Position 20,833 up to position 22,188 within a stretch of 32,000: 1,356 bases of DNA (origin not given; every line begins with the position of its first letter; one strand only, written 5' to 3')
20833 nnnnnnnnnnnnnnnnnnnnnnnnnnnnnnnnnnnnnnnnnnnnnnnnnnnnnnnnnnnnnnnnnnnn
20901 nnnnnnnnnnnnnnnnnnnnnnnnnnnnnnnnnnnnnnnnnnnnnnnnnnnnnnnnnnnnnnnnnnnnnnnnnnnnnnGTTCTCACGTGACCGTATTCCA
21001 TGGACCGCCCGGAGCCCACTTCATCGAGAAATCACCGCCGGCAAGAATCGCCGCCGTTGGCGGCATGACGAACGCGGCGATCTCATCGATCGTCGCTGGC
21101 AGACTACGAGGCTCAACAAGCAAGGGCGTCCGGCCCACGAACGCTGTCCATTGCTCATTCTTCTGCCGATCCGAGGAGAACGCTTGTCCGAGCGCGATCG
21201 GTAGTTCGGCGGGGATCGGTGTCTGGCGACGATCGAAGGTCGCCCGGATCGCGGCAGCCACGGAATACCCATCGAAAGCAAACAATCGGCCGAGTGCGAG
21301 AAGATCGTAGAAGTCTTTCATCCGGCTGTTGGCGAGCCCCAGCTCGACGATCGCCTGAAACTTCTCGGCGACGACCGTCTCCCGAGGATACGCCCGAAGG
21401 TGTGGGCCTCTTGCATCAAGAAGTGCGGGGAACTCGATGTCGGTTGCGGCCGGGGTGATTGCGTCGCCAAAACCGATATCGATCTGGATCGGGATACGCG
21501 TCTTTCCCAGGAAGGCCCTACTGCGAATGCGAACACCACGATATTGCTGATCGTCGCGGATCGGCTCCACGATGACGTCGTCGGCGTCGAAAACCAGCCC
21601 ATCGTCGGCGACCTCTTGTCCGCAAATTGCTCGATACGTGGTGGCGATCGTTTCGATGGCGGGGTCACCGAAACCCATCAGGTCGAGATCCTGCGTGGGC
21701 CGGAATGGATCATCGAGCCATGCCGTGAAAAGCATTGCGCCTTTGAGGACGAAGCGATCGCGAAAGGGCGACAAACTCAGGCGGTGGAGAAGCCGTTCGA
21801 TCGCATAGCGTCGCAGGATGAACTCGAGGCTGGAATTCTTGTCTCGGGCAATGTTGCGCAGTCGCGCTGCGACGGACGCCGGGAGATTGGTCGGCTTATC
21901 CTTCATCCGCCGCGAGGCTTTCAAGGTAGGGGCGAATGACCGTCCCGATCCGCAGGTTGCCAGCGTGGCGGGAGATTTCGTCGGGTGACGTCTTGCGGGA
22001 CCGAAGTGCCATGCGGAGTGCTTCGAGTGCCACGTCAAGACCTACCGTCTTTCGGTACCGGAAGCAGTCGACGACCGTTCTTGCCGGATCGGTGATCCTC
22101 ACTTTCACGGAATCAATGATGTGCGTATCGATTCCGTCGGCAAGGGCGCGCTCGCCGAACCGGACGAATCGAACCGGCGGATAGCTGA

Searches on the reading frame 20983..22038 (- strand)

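Call 6: search_protein_families(library=pfam, proteins=[window:20983-22038:-], max_evalue=0.01)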
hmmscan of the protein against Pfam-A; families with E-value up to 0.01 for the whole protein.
window:20983-22038:- (351 aa): 1 family
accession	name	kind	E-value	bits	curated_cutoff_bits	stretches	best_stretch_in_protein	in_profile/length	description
PF08843.17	AbiEii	-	4.1e-44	151.7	22.5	1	82-310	1-229/238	Nucleotidyl transferase AbiEii toxin, Type IV TA system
